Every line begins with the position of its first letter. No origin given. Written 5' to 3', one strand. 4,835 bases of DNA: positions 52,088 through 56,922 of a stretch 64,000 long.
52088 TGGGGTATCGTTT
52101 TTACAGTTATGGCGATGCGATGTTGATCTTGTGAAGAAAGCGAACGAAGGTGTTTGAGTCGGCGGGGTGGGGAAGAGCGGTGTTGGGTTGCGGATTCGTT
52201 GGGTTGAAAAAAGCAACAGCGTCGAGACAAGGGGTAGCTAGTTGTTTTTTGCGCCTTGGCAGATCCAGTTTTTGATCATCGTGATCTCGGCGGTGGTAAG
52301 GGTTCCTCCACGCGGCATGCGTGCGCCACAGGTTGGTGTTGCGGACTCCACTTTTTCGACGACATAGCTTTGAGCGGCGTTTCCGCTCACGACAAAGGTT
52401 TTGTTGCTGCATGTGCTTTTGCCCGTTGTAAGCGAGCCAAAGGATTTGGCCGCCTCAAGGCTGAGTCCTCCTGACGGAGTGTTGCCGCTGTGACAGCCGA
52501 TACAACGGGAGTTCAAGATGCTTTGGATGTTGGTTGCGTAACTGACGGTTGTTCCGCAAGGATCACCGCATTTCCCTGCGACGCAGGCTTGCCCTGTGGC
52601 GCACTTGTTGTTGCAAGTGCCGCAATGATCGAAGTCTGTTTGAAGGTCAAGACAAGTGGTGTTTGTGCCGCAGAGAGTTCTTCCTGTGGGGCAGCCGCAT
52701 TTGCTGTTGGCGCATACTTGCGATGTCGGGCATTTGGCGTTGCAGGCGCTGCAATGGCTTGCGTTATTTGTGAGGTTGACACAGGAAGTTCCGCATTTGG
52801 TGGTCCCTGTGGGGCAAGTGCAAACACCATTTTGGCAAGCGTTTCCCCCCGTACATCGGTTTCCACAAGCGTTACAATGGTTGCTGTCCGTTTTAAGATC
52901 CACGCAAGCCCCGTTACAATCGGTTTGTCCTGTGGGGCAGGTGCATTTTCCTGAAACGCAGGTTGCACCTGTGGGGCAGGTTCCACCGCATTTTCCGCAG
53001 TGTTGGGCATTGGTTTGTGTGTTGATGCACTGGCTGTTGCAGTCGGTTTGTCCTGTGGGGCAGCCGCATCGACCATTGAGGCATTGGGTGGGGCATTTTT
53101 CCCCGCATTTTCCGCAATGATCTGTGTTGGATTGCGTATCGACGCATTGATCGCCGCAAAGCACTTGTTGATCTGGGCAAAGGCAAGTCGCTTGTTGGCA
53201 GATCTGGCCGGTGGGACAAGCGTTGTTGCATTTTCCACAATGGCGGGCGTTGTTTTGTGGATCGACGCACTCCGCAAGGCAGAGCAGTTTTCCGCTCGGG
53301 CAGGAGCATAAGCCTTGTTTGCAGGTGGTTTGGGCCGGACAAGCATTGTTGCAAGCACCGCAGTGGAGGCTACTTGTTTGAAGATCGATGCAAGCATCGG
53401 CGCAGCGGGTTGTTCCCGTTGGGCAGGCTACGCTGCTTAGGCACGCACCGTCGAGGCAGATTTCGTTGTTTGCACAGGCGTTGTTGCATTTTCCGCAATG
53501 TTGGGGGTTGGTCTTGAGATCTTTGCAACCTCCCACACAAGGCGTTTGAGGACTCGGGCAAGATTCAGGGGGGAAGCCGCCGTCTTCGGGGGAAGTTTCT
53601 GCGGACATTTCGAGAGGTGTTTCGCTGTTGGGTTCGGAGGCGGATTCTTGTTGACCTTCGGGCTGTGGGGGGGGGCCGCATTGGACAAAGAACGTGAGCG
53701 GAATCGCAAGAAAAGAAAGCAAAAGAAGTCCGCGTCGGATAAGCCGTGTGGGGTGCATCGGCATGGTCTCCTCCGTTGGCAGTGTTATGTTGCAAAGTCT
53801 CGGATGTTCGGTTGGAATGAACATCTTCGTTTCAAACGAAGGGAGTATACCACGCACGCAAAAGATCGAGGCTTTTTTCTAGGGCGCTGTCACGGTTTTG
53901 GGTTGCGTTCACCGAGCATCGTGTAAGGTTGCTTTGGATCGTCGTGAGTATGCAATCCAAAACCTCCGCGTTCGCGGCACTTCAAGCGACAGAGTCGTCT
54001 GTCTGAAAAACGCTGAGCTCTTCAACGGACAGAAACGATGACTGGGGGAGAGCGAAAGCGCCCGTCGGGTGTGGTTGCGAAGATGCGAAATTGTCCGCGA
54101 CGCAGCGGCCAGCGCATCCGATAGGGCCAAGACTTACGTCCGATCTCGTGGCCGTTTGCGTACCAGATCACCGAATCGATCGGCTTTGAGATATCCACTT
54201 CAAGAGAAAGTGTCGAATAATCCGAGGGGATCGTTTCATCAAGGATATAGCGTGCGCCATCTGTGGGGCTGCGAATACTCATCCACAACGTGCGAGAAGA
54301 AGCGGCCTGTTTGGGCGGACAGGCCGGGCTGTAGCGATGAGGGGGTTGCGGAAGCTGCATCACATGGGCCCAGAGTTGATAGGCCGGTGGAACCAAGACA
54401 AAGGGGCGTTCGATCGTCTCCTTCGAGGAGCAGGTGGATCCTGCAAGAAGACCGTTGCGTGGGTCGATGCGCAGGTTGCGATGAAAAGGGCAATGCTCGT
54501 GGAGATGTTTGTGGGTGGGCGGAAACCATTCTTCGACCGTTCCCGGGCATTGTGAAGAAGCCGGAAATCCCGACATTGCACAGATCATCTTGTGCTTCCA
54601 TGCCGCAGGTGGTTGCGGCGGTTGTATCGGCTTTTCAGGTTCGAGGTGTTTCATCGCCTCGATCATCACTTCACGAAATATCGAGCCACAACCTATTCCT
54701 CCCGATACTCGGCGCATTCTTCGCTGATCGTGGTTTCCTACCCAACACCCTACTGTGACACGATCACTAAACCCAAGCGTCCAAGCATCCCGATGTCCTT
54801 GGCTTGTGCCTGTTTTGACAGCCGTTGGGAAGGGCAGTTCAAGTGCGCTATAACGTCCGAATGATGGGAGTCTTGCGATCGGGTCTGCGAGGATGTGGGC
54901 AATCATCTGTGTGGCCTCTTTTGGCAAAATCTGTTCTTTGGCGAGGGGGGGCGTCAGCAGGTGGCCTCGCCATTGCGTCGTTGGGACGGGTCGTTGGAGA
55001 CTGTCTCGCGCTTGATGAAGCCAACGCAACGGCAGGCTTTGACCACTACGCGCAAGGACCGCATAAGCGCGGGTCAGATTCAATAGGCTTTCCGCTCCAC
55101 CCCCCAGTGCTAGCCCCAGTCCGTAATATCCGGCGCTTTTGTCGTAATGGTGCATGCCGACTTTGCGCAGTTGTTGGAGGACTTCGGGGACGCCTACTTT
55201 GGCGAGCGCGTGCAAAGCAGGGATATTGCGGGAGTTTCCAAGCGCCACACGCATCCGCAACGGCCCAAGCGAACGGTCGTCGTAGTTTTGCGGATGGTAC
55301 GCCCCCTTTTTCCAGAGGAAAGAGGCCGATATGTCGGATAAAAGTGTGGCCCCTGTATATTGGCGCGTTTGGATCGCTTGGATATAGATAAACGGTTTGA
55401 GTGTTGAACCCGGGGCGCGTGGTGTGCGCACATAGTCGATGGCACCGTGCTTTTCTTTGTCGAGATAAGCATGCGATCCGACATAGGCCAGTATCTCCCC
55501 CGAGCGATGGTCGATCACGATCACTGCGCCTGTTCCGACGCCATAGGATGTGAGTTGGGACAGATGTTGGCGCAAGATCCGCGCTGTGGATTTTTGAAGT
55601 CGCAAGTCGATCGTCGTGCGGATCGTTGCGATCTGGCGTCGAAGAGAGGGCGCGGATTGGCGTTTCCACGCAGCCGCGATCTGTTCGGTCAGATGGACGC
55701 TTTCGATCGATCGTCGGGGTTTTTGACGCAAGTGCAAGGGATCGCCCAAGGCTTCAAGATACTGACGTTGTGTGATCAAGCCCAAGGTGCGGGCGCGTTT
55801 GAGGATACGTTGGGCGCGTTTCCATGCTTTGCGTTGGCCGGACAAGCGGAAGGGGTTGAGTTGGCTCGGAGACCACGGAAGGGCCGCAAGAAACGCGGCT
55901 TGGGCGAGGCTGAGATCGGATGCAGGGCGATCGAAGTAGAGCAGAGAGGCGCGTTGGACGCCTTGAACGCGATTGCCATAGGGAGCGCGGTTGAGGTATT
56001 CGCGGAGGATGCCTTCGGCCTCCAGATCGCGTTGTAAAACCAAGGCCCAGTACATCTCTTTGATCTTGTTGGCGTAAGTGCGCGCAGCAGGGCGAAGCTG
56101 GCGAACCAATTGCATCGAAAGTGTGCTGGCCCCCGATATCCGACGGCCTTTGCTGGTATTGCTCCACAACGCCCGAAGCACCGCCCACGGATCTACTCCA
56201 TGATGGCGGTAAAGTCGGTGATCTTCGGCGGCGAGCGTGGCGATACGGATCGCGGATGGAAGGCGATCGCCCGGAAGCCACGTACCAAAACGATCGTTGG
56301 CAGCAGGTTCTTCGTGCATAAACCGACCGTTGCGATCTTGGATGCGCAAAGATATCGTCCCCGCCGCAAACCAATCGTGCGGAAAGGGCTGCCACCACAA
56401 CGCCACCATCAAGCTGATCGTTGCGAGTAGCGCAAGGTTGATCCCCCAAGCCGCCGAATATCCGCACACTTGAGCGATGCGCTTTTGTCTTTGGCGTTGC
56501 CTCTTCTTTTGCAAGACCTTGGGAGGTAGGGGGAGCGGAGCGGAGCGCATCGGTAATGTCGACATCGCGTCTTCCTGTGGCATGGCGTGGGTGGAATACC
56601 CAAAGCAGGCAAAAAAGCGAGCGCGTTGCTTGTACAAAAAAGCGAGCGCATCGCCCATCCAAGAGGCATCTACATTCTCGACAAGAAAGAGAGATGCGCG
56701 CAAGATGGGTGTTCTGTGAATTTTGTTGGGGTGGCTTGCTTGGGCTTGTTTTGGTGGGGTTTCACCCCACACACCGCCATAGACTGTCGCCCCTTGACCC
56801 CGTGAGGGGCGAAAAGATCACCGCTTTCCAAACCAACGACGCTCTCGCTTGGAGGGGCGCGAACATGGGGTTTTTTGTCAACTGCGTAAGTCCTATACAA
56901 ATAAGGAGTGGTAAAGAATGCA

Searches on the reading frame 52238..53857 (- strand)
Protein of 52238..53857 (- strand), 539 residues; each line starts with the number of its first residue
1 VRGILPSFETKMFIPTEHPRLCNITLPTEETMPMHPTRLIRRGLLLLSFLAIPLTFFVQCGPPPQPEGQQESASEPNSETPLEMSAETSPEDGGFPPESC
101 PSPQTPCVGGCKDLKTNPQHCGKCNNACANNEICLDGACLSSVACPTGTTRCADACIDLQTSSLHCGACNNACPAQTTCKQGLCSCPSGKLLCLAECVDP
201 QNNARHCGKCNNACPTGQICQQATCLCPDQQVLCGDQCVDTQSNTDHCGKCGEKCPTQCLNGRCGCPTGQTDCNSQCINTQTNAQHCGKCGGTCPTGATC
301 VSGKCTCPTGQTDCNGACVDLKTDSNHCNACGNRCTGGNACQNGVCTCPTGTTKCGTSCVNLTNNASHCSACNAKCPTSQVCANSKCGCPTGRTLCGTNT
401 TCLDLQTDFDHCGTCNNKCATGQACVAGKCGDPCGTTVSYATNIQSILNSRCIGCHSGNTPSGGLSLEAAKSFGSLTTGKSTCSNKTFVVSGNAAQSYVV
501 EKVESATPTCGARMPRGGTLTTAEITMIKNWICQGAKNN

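Call 42: search_protein_families(library=pfam, proteins=[window:52238-53857:-], max_evalue=0.0001)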
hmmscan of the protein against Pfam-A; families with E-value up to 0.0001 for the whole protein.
window:52238-53857:- (539 aa): 1 family
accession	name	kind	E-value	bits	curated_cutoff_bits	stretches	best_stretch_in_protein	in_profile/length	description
PF04885.19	Stig1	-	7.9e-41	138.9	24.1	3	94-139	37-82/85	Stigma-specific STIG1-like protein family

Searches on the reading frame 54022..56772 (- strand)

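Call 42: search_protein_families(library=pfam, proteins=[window:54022-56772:-], max_evalue=0.0001)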
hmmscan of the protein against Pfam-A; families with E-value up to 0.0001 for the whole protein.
window:54022-56772:- (916 aa): 3 families
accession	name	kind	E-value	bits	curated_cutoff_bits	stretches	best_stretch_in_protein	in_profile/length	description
PF00912.28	Transgly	-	1.5e-48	165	27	1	160-326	11-176/178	Transglycosylase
PF00905.27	Transpeptidase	-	3.2e-14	53.3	22.1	1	415-659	1-244/299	Penicillin binding protein transpeptidase domain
PF06832.18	BiPBP_C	-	1.4e-07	31.8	26.8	1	822-908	3-87/90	Penicillin-Binding Protein C-terminus Family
